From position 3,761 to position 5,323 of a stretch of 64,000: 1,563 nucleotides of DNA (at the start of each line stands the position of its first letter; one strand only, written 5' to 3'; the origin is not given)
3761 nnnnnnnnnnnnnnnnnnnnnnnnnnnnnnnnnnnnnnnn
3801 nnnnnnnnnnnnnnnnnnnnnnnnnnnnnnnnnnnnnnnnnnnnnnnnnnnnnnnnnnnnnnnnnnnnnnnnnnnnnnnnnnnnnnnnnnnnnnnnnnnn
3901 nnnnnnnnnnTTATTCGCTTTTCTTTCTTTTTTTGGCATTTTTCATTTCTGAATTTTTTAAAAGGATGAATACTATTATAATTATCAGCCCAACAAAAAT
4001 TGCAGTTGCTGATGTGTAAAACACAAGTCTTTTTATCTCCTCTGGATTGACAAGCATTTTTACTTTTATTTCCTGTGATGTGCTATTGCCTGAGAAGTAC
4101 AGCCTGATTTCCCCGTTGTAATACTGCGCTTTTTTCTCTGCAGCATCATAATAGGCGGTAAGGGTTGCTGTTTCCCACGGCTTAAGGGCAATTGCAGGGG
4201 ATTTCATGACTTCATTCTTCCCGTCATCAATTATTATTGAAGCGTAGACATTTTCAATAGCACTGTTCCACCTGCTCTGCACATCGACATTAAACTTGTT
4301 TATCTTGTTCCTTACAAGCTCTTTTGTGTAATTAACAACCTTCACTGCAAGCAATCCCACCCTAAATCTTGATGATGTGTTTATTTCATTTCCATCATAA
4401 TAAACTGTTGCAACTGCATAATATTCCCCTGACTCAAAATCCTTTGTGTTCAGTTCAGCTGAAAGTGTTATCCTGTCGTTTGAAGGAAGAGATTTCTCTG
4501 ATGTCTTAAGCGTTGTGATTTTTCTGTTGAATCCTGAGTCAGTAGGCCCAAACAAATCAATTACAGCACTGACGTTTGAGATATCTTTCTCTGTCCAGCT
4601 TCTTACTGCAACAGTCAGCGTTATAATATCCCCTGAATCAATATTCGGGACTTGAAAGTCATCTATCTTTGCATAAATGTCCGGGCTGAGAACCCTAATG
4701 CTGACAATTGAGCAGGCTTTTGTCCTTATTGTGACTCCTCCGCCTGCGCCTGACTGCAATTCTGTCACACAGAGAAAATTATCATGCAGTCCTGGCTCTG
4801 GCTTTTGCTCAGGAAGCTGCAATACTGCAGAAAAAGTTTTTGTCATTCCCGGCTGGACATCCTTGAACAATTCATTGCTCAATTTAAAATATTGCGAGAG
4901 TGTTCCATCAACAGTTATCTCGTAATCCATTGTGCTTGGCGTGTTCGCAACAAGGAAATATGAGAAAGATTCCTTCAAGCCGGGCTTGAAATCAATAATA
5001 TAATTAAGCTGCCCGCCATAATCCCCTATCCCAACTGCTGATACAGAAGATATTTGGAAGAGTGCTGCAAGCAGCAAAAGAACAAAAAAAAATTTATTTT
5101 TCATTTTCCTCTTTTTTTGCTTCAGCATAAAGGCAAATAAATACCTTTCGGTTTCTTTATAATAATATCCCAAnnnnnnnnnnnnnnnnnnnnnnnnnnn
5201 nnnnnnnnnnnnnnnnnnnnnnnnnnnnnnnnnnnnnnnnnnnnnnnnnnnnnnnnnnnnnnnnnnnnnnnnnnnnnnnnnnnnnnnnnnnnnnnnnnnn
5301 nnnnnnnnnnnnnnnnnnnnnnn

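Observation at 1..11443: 11-kb island of secreted, Cys-rich, heavily sequon-decorated surface proteins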

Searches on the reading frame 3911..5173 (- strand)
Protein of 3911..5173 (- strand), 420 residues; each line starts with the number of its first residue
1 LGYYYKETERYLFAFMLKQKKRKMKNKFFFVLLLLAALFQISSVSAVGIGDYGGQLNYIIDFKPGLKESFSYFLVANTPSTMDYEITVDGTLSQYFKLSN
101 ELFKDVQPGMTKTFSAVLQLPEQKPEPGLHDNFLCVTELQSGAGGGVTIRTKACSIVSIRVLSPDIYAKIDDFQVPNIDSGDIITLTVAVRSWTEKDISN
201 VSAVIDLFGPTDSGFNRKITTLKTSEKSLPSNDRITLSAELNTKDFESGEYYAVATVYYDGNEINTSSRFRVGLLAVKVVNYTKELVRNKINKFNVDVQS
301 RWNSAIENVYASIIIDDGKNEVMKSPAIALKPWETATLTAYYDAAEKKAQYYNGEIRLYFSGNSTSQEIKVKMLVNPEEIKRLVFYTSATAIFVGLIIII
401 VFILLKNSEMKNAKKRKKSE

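Call 7: search_protein_families(library=pfam, proteins=[window:3911-5173:-], max_evalue=1)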
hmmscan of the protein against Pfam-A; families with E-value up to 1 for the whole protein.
window:3911-5173:- (420 aa): 0 families

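Call 9: search_protein_families(library=ncbifam, proteins=[window:3911-5173:-], max_evalue=1)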
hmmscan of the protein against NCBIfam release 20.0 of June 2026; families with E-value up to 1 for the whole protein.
window:3911-5173:- (420 aa): 1 family
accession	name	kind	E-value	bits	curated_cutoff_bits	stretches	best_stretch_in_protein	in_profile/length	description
TIGR04370.1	glyco_rpt_poly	subfamily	0.22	10.5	40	1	12-59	198-247/396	oligosaccharide repeat unit polymerase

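Call 11: search_solved_structures(query=window:3911-5173:-, max_evalue=10)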
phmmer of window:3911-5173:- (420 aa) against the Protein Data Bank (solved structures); distinct sequences matched with E-value up to 10: 0.

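Call 13: find_homologous_proteins(query=window:3911-5173:-, max_evalue=0.001)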
Query window:3911-5173:- (420 aa): 20 proteins with E <= 0.001 among 8000 candidates.
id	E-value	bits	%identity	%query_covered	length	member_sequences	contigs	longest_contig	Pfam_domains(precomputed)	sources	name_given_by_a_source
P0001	4.2e-256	867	100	95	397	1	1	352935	-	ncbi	ncbi:MAG: hypothetical protein V1886_01740 [archaeon]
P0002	1.6e-164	566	65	88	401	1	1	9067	-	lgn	-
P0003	6.5e-149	514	59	88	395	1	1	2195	-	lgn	-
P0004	2.2e-147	509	57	95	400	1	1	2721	-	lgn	-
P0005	3.1e-144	499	57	87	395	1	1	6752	-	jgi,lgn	jgi:hypothetical protein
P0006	8.2e-140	484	55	94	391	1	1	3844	-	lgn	-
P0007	4.2e-138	479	56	91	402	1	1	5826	-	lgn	-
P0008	2.5e-137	476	55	94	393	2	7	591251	-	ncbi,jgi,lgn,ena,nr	ncbi:hypothetical protein J4433_01090 [Candidatus Pacearchaeota archaeon]|nr:hypothetical protein [C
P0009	9.2e-136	471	58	86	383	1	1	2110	-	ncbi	-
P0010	8.3e-121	422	51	86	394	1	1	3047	-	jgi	jgi:hypothetical protein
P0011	7.0e-106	373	46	85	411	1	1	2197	-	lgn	-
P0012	2.1e-104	368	43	90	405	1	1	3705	-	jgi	jgi:hypothetical protein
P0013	1.3e-59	220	36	83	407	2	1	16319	-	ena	-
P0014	4.5e-58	215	36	73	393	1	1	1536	-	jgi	-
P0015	2.1e-56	210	35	84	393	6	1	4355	-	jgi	-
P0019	3.8e-53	199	35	85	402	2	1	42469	-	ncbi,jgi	-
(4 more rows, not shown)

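Call 14: find_encoding_contigs(protein=P0008, flank=10000, max_places=2)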
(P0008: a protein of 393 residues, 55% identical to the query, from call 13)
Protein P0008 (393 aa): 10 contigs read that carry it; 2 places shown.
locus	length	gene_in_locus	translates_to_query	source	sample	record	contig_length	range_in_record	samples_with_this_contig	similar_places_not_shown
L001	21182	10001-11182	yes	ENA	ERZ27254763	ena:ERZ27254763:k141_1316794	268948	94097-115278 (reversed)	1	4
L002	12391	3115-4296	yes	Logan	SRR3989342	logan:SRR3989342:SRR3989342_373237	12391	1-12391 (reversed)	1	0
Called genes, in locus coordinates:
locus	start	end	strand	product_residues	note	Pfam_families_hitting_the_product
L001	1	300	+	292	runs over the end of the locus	PF13487:HD_5, PF01966:HD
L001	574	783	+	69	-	PF01191:RNA_pol_Rpb5_C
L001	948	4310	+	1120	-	PF04563:RNA_pol_Rpb2_1, PF04561:RNA_pol_Rpb2_2, PF04565:RNA_pol_Rpb2_3, PF04566:RNA_pol_Rpb2_4, PF04567:RNA_pol_Rpb2_5, PF00562:RNA_pol_Rpb2_6, PF04560:RNA_pol_Rpb2_7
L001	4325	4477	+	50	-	-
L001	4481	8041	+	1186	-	PF04997:RNA_pol_Rpb1_1, PF00623:RNA_pol_Rpb1_2, PF04983:RNA_pol_Rpb1_3, PF05000:RNA_pol_Rpb1_4, PF04998:RNA_pol_Rpb1_5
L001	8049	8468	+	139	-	-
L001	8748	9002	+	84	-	-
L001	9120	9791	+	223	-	-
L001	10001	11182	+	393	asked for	-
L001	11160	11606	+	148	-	-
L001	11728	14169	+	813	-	-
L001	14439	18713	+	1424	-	PF17963:Big_9 (faint), PF23861:Ribophorin_II_2nd (faint)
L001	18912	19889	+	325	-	PF20030:bpMoxR, PF07726:AAA_3, PF07728:AAA_5, PF17863:AAA_lid_2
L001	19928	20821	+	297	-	PF01882:DUF58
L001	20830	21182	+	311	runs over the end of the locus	PF07584:BatA, PF13768:VWA_3 (weak), PF00092:VWA, PF13519:VWA_2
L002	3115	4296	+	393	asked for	-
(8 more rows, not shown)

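Call 15: find_encoding_contigs(protein=P0019, flank=10000, max_places=2)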
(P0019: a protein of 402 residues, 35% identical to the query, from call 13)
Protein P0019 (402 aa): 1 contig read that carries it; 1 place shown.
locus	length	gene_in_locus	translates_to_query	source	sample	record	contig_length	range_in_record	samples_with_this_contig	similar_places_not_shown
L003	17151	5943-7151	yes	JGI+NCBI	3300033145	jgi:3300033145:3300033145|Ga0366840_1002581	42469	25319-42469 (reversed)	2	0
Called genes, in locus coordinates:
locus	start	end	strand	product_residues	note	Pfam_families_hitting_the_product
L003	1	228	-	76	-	?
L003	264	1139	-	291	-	PF00535:Glycos_transf_2, PF10111:Glyco_tranf_2_2 (weak), PF13641:Glyco_tranf_2_3, PF13632:Glyco_trans_2_3 (weak)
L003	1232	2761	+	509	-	-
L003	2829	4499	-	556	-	PF17132:Glyco_hydro_106 (weak)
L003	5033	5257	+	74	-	-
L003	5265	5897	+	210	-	-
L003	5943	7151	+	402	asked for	-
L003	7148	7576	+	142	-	PF21577:PG_0320-like_C (faint)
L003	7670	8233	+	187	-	-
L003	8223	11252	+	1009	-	PF17963:Big_9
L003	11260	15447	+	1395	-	PF17803:Cadherin_4 (faint), PF17892:Cadherin_5 (faint), PF18911:PKD_4 (faint), PF24908:Ig_SIBA-E_2nd (faint), PF17963:Big_9 (weak), PF05345:He_PIG (weak), PF17963:Big_9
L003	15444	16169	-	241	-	-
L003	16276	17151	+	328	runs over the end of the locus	PF20030:bpMoxR, PF07726:AAA_3, PF07728:AAA_5, PF17863:AAA_lid_2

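Call 16: find_encoding_contigs(protein=P0001, flank=10000, max_places=2)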
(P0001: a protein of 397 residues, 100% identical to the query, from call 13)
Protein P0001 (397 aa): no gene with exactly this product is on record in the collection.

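Call 37: find_related_loci(query=A3, collection=genome_contigs, flank=10000)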
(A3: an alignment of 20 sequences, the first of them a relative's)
Query A3 (397 aa) in genome_contigs; peptide patterns used: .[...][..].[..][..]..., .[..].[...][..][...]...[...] (x = any residue, [..] = any of these).
88 stretches matched a pattern; 23 encode a relative of the query (tblastn E <= 1e-3); 23 distinct loci.
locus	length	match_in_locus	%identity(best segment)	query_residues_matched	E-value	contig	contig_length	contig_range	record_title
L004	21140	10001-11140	55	1-383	9e-146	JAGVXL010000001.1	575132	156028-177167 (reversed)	Candidatus Pacearchaeota archaeon isolate RIFCSPLOWO2_01_FULL_38_24_seed rifcsplowo2_01_scaffold_0, whole genome shotgun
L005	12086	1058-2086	35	1-357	1e-61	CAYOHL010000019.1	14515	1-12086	MAG TPA_asm: uncultured Methanosarcinales archaeon isolate SRP098346_co1_180 genome assembly, contig: NODE_4671_length_1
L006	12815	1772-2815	36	1-356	2e-61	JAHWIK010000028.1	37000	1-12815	MAG: Candidatus Woesearchaeota archaeon isolate YT1_182 k127_54231595, whole genome shotgun sequence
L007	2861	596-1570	35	6-344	7e-61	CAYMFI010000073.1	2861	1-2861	MAG TPA_asm: uncultured Methanosarcinales archaeon isolate binchicken_co387_191 genome assembly, contig: NODE_51780_leng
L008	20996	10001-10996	33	6-351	1e-59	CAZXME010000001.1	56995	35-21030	MAG TPA_asm: uncultured Methanosarcinales archaeon isolate SRP191223_co1_28 genome assembly, contig: NODE_319_length_569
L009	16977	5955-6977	35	1-355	4e-58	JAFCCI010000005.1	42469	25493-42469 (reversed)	Candidatus Woesearchaeota archaeon isolate AB_3033_Bin_101 AB_3033_Bin_101_scaffold_2580, whole genome shotgun sequence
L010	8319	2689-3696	32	6-355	2e-57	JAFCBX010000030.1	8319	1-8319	MAG: Methanosarcinales archaeon isolate AB_1215_Bin_111 AB_1215_Bin_111.fna_scaffold_16772, whole genome shotgun sequenc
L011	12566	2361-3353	34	7-351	2e-57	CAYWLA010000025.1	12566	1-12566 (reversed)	MAG TPA_asm: uncultured Methanosarcinales archaeon isolate SRP178699_co1_467 genome assembly, contig: NODE_6697_length_1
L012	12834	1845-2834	35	2-344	3e-57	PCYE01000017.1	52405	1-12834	MAG: Candidatus Woesearchaeota archaeon CG10_big_fil_rev_8_21_14_0_10_33_12 CG10_8_21_14_0.10_scaffold_361_c, whole geno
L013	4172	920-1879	34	18-351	2e-56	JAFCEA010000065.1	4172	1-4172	Candidatus Woesearchaeota archaeon isolate Meg22_1012_Bin_199 Meg22_1012_Bin_199_scaffold_84628, whole genome shotgun se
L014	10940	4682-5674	34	1-344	1e-56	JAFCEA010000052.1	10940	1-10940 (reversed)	Candidatus Woesearchaeota archaeon isolate Meg22_1012_Bin_199 Meg22_1012_Bin_199_scaffold_62304, whole genome shotgun se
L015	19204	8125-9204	30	7-360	7e-54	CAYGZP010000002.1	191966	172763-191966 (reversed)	MAG TPA_asm: Candidatus Woesearchaeota archaeon isolate ERP119294_co1_199 genome assembly, contig: NODE_78_length_191966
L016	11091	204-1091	35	37-338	3e-46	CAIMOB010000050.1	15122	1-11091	uncultured archaeon isolate AlinenSediments_bin-2373 genome assembly, contig: bin-2373:50/60, whole genome shotgun seque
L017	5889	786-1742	29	7-342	1e-41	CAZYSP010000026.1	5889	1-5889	MAG TPA_asm: uncultured Methanosarcinales archaeon isolate binchicken_co48_510 genome assembly, contig: NODE_22841_lengt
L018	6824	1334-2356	27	1-357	9e-38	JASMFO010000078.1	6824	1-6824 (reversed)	MAG: Candidatus Woesearchaeota archaeon isolate ETNP7_MAG_25 c_000002437947, whole genome shotgun sequence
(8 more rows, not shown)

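Call 42: predict_structure(alignment_id=A3)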
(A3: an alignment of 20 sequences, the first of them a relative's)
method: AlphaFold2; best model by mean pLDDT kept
length: 397 residues; sequences in the alignment: 20
mean_pLDDT: 87.1   pTM: 0.61
mean pLDDT of the five models: 87.1, 86.3, 86.2, 86.1, 84.7
residues with pLDDT >= 90: 241; 70-90: 114; 50-70: 29; < 50: 13
segments of 3 or more residues with pLDDT < 50: 17-20, 119-124, 395-397
pLDDT, mean of each block of 10 residues (from residue 1): 71 57 77 89 94 84 94 94 88 95 93 75 60 93 91 92 94 93 85 89 94 95 91 95 94 94 92 96 96 84 96 96 90 94 94 83 84 87 62 49
secondary structure, 60 per line:
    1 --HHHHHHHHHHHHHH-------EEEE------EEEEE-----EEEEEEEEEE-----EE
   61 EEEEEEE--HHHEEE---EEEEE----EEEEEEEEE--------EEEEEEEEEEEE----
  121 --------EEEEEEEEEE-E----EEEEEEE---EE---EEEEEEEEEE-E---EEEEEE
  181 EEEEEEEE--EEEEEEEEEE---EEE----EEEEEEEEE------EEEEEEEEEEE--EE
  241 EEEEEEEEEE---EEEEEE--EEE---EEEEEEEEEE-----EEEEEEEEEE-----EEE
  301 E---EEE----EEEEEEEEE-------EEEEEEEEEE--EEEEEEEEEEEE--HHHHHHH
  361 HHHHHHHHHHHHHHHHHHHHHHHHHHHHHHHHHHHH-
elements in order: H3-16 E24-27 E34-38 E44-53 E59-67 E73-75 E79-83 E88-96 E105-116 E129-138 E145-151 E160-169 E175-188 E191-200 E204-206 E211-219 E226-236 E239-250 E254-259 E262-264 E268-277 E283-292 E298-301 E305-307 E312-320 E328-337 E340-351 H354-396

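Call 44: fold_search(model_id=the predicted structure, library=pdb)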
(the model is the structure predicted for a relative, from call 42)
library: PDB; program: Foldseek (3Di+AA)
matches with E <= 10: 1862; with E <= 0.001: 667
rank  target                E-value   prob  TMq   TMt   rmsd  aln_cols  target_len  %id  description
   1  7sqc_F0               4.1e-15  1.00  0.26  0.31  18.2       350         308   12  Ciliary C1 central pair apparatus isolated from Chlamydomonas reinhardtii (released 2022-04-13)
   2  7sqc_F1               4.4e-13  1.00  0.28  0.24  18.4       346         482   12  Ciliary C1 central pair apparatus isolated from Chlamydomonas reinhardtii (released 2022-04-13)
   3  9ijj_O                5.7e-13  1.00  0.27  0.11  21.0       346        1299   13  In situ structure of the central apparatus in mouse sperm axoneme. (released 2025-06-04)
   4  7sqc_O0               6.5e-13  1.00  0.29  0.13  18.2       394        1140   11  Ciliary C1 central pair apparatus isolated from Chlamydomonas reinhardtii (released 2022-04-13)
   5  9ijj_h                6.9e-13  1.00  0.21  0.10  13.6       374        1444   10  In situ structure of the central apparatus in mouse sperm axoneme. (released 2025-06-04)
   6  7sqc_2A               7.2e-13  1.00  0.25  0.16  19.4       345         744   11  Ciliary C1 central pair apparatus isolated from Chlamydomonas reinhardtii (released 2022-04-13)
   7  7som_D                1.1e-12  1.00  0.33  0.11  14.0       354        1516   13  Ciliary C2 central pair apparatus isolated from Chlamydomonas reinhardtii (released 2022-04-13)
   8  7sqc_2B               1.5e-12  1.00  0.25  0.16  19.0       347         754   10  Ciliary C1 central pair apparatus isolated from Chlamydomonas reinhardtii (released 2022-04-13)
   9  9ijj_P                3.0e-12  1.00  0.25  0.19  19.9       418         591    9  In situ structure of the central apparatus in mouse sperm axoneme. (released 2025-06-04)
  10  9ijj_E                5.4e-12  1.00  0.24  0.20  14.7       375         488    9  In situ structure of the central apparatus in mouse sperm axoneme. (released 2025-06-04)
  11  7sqc_T0               6.8e-12  1.00  0.23  0.18  25.9       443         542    8  Ciliary C1 central pair apparatus isolated from Chlamydomonas reinhardtii (released 2022-04-13)
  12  7sqc_T1               1.2e-11  1.00  0.22  0.18  16.0       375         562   10  Ciliary C1 central pair apparatus isolated from Chlamydomonas reinhardtii (released 2022-04-13)
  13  3f85                  1.6e-11  1.00  0.22  0.20  20.0       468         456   10  Structure of fusion complex of homo trimeric major pilin subunits CfaB of CFA/I fimbirae from ETEC E. coli (released 2009-08-11)
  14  9ijj_C                1.6e-11  1.00  0.22  0.11  14.7       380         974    7  In situ structure of the central apparatus in mouse sperm axoneme. (released 2025-06-04)
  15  7sqc_T3               1.8e-11  1.00  0.27  0.33  11.5       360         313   10  Ciliary C1 central pair apparatus isolated from Chlamydomonas reinhardtii (released 2022-04-13)
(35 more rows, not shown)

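Call 51: search_protein_families(library=pfam, proteins=[L003:7670-8233:+, L003:15444-16169:-, L003:11260-15447:+, L001:14439-18713:+, L001:8049-8468:+, L003:8223-11252:+, L003:7148-7576:+, L001:11160-11606:+], max_evalue=0.01)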
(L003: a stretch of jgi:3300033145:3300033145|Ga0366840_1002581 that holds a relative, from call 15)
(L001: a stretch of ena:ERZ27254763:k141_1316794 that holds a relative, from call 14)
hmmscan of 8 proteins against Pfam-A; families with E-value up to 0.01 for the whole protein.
L003:7670-8233:+ (187 aa): 0 families

L003:15444-16169:- (241 aa): 0 families

L003:11260-15447:+ (1395 aa): 8 families
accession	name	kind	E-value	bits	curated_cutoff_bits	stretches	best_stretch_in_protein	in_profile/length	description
PF17963.7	Big_9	-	8.3e-41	139.2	23.6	6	640-721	1-86/89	Bacterial Ig domain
PF05345.18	He_PIG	-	7e-24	84.5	24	3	642-726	1-96/96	Putative Ig domain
PF17892.7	Cadherin_5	-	3e-15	56.3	26.5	2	640-725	2-97/98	Cadherin-like domain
PF18911.6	PKD_4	-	4.5e-09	36.7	27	0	835-906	14-82/85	PKD domain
PF17803.7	Cadherin_4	-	2.5e-07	31.6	25.1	1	633-695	3-65/71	Bacterial cadherin-like domain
PF24908.1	Ig_SIBA-E_2nd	-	3.7e-07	30.7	27.8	0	660-724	17-87/117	Integrin beta-like protein A-E, second Ig-like domain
PF19077.6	Big_13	-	5.4e-05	24.1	27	0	481-543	33-98/102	Bacterial Ig-like domain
PF23861.1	Ribophorin_II_2nd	-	7.8e-05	23.3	23.4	0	771-803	64-91/105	Ribophorin II second domain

L001:14439-18713:+ (1424 aa): 3 families
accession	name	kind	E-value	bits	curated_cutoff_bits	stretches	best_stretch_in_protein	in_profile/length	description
PF17963.7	Big_9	-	3.1e-09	38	23.6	2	624-715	1-87/89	Bacterial Ig domain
PF23861.1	Ribophorin_II_2nd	-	7e-06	26.6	23.4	0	323-376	36-90/105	Ribophorin II second domain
PF17803.7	Cadherin_4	-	0.0043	18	25.1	1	271-320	1-51/71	Bacterial cadherin-like domain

L001:8049-8468:+ (139 aa): 2 families
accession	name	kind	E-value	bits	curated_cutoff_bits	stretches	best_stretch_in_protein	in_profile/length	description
PF07650.23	KH_2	-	2.6e-05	24.4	22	1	35-69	28-62/78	KH domain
PF00013.35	KH_1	-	0.0012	19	21.5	0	36-81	4-50/66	KH domain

L003:8223-11252:+ (1009 aa): 2 families
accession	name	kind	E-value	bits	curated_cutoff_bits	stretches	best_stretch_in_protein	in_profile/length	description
PF17963.7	Big_9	-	1.2e-07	33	23.6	1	474-562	1-86/89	Bacterial Ig domain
PF17892.7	Cadherin_5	-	2.3e-05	24.6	26.5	1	474-560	2-91/98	Cadherin-like domain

L003:7148-7576:+ (142 aa): 2 families
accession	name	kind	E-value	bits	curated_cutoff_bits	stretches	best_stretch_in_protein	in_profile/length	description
PF21577.3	PG_0320-like_C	-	2.2e-05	25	27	1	50-126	2-74/106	PG_0320-like, C-terminal domain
PF17753.7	Ig_mannosidase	-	0.0094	16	22.6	0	100-122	41-63/81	Ig-fold domain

L001:11160-11606:+ (148 aa): 1 family
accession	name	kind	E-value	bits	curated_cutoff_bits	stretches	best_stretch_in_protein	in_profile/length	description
PF22544.2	HYDIN_VesB_CFA65-like_Ig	-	0.0056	17.3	25.5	1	66-145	9-86/100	HYDIN/CFA65/VesB-like, Ig-like domain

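Call 55: find_encoding_contigs(protein=P0002, flank=10000, max_places=2)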
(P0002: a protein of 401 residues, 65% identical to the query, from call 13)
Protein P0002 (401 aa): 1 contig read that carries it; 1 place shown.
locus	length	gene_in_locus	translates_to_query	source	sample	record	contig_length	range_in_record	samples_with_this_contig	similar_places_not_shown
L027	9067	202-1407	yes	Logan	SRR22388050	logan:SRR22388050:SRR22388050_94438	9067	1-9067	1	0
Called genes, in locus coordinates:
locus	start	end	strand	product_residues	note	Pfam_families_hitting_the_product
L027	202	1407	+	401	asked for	-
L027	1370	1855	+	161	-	-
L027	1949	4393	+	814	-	-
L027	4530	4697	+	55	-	-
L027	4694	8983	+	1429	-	PF17963:Big_9 (faint), PF00630:Filamin (faint)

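Call 56: find_encoding_contigs(protein=P0005, flank=10000, max_places=2)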
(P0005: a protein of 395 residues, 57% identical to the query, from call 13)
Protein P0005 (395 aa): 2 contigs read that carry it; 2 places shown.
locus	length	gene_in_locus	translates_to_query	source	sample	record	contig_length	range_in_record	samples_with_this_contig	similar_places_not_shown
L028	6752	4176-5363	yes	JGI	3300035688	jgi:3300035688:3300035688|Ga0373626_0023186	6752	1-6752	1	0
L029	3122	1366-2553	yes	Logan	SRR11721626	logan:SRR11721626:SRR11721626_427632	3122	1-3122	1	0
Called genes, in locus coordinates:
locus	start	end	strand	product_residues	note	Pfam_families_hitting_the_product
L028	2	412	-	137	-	?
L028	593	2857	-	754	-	PF00801:PKD (weak), PF18911:PKD_4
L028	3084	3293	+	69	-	-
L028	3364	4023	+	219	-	-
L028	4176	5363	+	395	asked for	-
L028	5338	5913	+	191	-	-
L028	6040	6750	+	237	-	?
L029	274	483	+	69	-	-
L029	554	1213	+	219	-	-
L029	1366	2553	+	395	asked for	-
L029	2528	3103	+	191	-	-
